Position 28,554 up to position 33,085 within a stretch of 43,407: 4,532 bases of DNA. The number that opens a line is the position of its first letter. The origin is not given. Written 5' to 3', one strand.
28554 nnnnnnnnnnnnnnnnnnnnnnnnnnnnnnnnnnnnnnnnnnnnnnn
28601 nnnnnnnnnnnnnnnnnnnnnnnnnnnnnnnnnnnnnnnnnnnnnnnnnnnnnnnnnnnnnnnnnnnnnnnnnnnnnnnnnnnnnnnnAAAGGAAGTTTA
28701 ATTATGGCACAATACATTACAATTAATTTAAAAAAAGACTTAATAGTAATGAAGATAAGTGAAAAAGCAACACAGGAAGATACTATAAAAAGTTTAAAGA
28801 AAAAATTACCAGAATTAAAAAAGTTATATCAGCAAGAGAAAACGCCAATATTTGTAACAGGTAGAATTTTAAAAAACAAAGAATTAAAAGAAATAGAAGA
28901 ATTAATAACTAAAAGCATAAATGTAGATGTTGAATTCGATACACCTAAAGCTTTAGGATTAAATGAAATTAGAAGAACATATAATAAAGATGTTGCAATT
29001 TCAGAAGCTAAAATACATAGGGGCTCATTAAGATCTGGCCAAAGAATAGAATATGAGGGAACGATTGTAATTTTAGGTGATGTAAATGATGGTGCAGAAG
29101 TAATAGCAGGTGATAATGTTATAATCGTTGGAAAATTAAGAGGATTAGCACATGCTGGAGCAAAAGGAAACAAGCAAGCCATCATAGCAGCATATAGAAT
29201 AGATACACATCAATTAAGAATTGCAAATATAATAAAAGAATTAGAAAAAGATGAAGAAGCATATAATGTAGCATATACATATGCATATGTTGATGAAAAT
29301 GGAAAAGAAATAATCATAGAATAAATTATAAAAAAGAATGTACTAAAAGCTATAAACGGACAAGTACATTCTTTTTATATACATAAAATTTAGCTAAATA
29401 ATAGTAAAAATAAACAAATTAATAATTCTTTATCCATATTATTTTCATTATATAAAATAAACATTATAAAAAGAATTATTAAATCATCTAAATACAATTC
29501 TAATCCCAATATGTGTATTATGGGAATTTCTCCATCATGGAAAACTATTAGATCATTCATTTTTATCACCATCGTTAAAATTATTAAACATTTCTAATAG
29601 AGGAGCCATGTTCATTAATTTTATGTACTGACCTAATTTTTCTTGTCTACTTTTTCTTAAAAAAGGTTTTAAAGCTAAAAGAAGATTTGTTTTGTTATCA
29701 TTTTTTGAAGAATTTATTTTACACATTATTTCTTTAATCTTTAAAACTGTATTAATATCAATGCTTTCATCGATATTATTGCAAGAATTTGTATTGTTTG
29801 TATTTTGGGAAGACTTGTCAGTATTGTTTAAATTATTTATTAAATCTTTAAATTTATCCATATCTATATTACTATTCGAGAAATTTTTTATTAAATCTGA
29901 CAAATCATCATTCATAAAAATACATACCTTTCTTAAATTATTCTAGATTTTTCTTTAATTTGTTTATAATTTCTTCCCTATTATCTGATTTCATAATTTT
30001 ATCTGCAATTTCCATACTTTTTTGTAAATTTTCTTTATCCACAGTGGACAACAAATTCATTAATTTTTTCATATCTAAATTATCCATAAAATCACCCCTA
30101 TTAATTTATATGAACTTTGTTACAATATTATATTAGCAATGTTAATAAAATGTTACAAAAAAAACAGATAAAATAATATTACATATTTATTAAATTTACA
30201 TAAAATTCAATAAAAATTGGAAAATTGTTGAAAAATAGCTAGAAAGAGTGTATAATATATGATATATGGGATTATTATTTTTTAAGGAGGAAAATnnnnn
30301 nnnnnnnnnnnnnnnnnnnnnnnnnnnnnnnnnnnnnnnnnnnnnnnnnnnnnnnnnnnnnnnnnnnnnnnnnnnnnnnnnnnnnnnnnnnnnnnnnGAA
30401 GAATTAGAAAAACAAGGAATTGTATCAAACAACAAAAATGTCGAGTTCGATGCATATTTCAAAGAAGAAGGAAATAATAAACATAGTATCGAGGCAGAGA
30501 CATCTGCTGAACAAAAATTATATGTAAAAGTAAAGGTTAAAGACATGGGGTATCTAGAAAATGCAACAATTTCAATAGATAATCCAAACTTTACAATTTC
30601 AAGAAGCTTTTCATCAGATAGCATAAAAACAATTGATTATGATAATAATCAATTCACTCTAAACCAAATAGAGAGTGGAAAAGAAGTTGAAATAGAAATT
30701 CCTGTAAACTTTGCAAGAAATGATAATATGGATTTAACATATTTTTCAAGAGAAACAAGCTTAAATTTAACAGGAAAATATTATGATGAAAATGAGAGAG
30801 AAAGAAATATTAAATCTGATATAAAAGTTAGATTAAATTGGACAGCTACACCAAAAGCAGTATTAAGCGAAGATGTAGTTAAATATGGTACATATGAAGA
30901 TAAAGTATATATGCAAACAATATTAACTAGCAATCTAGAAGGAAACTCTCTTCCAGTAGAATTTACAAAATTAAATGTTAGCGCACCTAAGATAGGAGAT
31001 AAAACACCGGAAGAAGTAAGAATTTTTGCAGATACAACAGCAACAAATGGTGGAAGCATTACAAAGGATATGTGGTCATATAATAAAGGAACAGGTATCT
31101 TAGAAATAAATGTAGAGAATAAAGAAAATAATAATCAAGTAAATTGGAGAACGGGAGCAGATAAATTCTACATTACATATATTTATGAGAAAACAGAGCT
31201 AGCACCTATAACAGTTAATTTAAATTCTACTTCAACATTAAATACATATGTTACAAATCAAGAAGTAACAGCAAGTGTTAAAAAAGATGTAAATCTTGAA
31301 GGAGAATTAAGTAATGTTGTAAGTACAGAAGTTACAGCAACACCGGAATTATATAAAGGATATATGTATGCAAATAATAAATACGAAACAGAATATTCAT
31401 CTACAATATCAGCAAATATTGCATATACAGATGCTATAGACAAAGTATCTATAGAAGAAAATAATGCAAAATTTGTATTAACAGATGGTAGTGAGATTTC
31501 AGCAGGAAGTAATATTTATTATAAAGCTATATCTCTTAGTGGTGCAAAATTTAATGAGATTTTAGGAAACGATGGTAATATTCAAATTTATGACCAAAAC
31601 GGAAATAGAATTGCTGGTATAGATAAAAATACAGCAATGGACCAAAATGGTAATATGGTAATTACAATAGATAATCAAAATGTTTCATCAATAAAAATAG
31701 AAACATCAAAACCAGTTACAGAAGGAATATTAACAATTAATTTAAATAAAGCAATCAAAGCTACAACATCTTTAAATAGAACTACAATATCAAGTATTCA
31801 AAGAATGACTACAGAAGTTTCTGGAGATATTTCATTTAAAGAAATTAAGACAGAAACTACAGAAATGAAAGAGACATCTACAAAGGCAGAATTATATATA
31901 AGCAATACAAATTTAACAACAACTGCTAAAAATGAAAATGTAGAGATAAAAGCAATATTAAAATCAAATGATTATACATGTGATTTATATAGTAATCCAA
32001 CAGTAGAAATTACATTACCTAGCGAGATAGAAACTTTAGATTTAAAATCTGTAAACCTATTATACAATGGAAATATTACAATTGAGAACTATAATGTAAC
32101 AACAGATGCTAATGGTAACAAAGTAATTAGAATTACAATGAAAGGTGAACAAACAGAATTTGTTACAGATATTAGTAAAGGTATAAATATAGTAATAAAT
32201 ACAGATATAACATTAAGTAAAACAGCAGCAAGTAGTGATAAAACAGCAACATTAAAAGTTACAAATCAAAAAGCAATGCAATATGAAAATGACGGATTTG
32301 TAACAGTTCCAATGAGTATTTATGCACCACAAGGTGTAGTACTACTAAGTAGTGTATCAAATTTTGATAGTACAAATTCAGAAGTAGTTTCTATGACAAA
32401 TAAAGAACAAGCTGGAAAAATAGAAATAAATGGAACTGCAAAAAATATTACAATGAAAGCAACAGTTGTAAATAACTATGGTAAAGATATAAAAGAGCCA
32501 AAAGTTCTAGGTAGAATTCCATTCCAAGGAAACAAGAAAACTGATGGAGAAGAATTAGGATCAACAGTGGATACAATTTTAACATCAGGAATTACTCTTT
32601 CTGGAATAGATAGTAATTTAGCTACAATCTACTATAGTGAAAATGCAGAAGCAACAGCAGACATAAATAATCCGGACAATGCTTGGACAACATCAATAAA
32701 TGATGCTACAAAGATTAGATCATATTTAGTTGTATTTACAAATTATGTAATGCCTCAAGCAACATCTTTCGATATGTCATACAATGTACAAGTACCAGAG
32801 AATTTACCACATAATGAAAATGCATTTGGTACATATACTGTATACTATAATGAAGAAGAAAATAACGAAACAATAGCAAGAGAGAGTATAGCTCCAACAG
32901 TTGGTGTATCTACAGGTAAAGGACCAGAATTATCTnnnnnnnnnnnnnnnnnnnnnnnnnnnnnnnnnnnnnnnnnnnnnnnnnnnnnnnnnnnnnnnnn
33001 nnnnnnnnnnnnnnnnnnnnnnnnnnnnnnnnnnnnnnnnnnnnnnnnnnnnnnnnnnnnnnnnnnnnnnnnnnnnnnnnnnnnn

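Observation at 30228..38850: Self-contained two-gene operon encoding giant modular surface proteins, with no sortase, pilin or secretion partner nearby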

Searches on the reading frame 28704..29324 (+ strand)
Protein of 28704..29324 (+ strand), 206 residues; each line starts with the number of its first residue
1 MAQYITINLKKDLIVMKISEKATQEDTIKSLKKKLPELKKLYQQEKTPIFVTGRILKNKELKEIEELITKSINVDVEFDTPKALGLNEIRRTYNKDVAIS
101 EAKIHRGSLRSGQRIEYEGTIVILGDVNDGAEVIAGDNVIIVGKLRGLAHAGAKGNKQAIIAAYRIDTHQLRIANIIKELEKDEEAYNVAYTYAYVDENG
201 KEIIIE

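Call 12: search_protein_families(library=pfam, proteins=[window:28704-29324:+], max_evalue=0.001)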
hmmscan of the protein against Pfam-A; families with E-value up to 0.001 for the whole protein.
window:28704-29324:+ (206 aa): 1 family
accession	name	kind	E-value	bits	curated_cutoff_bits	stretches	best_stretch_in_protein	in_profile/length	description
PF03775.22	MinC_C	-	2.9e-31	107.9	33.2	1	105-206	2-102/102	Septum formation inhibitor MinC, C-terminal domain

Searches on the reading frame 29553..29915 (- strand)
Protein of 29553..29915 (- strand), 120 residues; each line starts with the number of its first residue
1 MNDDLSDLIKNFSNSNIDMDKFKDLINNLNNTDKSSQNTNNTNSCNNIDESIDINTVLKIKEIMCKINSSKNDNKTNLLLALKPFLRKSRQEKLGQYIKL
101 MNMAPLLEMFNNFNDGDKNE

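Call 12: search_protein_families(library=pfam, proteins=[window:29553-29915:-], max_evalue=0.001)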
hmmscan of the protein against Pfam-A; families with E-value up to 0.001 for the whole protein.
window:29553-29915:- (120 aa): 0 families

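Call 44: search_protein_families(library=ncbifam, proteins=[window:29553-29915:-], max_evalue=10)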
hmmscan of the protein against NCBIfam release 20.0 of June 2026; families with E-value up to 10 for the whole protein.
window:29553-29915:- (120 aa): 0 families

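Call 79: search_protein_families(library=pfam, proteins=[window:29553-29915:-], max_evalue=1)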
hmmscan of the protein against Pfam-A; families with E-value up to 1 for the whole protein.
window:29553-29915:- (120 aa): 0 families

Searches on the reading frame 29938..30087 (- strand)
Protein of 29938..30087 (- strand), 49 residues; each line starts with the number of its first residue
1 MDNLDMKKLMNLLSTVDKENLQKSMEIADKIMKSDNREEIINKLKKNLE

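Call 33: search_protein_families(library=pfam, proteins=[window:29938-30087:-], max_evalue=0.001)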
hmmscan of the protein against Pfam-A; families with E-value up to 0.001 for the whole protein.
window:29938-30087:- (49 aa): 0 families

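Call 79: search_protein_families(library=pfam, proteins=[window:29938-30087:-], max_evalue=1)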
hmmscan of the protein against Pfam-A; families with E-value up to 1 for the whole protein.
window:29938-30087:- (49 aa): 2 families
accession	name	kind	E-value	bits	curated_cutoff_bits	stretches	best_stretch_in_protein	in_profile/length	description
PF09892.16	DUF2119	-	0.0051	16.7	30.5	1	17-47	141-171/188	Uncharacterized protein conserved in archaea (DUF2119)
PF18488.6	WYL_3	-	0.053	14.3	25.3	1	3-46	5-46/63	WYL domain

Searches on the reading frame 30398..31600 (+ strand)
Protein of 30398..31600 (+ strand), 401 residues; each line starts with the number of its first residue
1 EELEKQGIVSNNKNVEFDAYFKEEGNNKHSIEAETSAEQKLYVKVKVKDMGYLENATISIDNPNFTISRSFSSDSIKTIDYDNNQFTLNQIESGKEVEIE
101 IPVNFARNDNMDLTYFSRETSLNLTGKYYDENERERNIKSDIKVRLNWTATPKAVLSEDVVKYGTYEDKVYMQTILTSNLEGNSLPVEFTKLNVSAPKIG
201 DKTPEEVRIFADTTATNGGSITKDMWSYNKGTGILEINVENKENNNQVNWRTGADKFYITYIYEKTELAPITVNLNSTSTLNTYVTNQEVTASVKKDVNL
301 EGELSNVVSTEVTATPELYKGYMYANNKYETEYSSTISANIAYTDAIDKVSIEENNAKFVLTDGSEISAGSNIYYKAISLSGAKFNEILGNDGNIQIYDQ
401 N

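Call 79: search_protein_families(library=pfam, proteins=[window:30398-31600:+], max_evalue=1)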
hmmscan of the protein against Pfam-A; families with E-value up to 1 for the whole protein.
window:30398-31600:+ (401 aa): 1 family
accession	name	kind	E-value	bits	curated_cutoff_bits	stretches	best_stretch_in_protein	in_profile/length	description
PF06123.17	CreD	-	0.024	13.9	23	1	12-128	111-226/428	Inner membrane protein CreD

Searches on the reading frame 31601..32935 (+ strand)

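Call 79: search_protein_families(library=pfam, proteins=[window:31601-32935:+], max_evalue=1)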
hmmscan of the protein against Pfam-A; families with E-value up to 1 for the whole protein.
window:31601-32935:+ (445 aa): 2 families
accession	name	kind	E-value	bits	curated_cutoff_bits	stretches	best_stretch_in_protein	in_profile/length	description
PF03900.20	Porphobil_deamC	-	0.066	14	26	0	280-323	30-68/74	Porphobilinogen deaminase, C-terminal domain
PF04022.17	Staphylcoagulse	-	0.24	11.4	19.7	1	164-172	13-21/27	Staphylocoagulase repeat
